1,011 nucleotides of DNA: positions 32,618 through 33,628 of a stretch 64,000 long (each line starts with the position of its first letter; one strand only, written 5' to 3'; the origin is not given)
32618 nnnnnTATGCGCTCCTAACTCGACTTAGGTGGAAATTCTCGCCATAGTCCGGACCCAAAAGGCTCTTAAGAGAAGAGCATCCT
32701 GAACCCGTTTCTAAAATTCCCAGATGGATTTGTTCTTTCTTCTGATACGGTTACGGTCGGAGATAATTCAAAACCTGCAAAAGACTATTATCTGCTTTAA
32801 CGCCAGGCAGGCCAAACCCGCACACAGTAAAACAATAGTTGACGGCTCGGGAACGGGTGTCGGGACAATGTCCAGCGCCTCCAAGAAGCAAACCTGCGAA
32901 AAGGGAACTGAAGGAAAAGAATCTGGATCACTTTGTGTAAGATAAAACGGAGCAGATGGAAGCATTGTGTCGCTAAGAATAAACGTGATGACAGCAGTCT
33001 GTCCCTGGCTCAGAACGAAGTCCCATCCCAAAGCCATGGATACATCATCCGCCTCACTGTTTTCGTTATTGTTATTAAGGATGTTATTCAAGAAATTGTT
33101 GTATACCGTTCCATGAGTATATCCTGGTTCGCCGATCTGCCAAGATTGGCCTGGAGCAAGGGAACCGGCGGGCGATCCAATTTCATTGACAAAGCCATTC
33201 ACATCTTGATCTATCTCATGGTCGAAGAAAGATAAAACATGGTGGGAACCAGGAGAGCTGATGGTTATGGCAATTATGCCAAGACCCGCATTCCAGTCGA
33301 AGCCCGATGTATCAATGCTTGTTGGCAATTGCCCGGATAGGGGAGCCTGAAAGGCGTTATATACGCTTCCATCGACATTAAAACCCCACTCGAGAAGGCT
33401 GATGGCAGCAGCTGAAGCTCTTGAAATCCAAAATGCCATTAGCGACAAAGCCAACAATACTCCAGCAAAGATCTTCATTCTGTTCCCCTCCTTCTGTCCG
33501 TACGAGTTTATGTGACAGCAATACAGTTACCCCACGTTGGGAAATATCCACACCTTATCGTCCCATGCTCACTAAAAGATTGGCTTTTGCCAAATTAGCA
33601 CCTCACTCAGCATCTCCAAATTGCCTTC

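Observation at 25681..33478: Minus-strand unit of PEP-CTERM protein, 1864-aa repeat-rich hydrolase and secreted Kelch propeller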

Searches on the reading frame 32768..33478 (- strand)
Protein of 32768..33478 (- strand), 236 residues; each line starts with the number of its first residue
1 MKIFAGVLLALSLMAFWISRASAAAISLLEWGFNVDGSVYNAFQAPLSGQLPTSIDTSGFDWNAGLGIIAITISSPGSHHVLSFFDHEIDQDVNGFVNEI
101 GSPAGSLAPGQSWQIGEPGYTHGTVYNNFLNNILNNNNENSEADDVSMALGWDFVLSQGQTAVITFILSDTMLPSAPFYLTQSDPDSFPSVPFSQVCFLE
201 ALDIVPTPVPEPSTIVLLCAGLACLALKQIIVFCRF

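Call 6: search_protein_families(library=pfam, proteins=[window:32768-33478:-], max_evalue=0.01)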
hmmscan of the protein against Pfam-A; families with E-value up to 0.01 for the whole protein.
window:32768-33478:- (236 aa): 1 family
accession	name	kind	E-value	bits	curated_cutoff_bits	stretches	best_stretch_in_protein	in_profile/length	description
PF07589.16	PEP-CTERM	-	0.00011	22.6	20.7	1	208-227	1-21/24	PEP-CTERM motif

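Call 7: search_protein_families(library=ncbifam, proteins=[window:32768-33478:-], max_evalue=0.1)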
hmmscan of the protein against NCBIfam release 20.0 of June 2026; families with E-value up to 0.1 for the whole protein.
window:32768-33478:- (236 aa): 9 families
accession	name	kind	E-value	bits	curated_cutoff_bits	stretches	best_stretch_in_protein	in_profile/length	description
NF038125.1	PEP_CTERM_THxN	subfamily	3e-06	27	85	1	206-227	221-241/246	THxN family PEP-CTERM protein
NF033554.9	floc_PepA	equivalog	1.5e-05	24.9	80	1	84-226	125-254/261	flocculation-associated PEP-CTERM protein PepA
TIGR02595.1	PEP_CTERM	domain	6.2e-05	23.6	16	1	209-228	1-20/24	PEP-CTERM sorting domain-containing protein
NF038129.1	PEP_NF038129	equivalog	0.00012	22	65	1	205-227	167-189/194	NF038129 family PEP-CTERM protein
NF038126.1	PEP_CTERM_FxDxF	subfamily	0.0015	18.8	50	1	207-227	140-160/165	FxDxF family PEP-CTERM protein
NF038119.1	PEP_CTERM_MHFG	equivalog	0.0037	17.6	100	1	202-228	229-255/260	MHFG family PEP-CTERM protein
NF038120.1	PEP_CTERM_QFxxD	subfamily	0.0087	15.9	80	1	203-226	187-210/215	NF038120 family PEP-CTERM protein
NF038124.1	PEP_CTERM_TLD_A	exception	0.015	14.9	100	1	204-228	208-230/235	PEP_CTERM-anchored TLD domain-containing protein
NF041538.1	PEP_EDSA_1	subfamily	0.056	13.1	100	1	207-227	283-302/307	EDSAP-1 family PEP-CTERM protein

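Call 12: find_encoding_contigs(protein=window:32768-33478:-, flank=10000, max_places=6)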
Protein window:32768-33478:- (236 aa): 2 contigs read that carry it; 2 places shown.
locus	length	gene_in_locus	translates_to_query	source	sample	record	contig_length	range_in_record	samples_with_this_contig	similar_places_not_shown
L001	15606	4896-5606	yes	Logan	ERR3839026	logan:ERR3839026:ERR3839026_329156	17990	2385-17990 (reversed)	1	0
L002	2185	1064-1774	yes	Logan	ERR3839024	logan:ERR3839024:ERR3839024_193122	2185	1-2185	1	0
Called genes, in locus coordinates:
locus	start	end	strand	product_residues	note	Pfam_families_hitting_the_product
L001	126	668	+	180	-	-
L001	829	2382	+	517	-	PF01039:Carboxyl_trans, PF03255:ACCA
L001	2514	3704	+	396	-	PF01546:Peptidase_M20, PF07687:M20_dimer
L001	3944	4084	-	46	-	-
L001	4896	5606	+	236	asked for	-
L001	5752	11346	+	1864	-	PF05345:He_PIG, PF13620:CarboxypepD_reg, PF13620:CarboxypepD_reg, PF13620:CarboxypepD_reg, PF13715:CarbopepD_reg_2, PF13620:CarboxypepD_reg, PF13620:CarboxypepD_reg, PF13715:CarbopepD_reg_2, +16 more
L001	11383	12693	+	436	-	PF24996:NANM (weak), PF01344:Kelch_1, PF13415:Beta-prop_FBX42, PF24681:Kelch_KLHDC2_KLHL20_DRC7, PF24981:Beta-prop_ATRN-LZTR1, PF13964:Beta-prop_Calicin, PF25210:Kelch_FKB95, PF01344:Kelch_1, +5 more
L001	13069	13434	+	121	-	-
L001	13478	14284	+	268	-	PF09916:DUF2145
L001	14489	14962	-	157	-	-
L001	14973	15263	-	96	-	PF07876:Dabb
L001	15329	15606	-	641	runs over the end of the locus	PF00009:GTP_EFTU, PF01926:MMR_HSR1 (weak), PF10662:PduV-EutP (faint), PF03144:GTP_EFTU_D2, PF25461:Beta-barrel_SelB, PF09106:WHD_2nd_SelB, PF09107:WHD_3rd_SelB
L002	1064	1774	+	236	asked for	-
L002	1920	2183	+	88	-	?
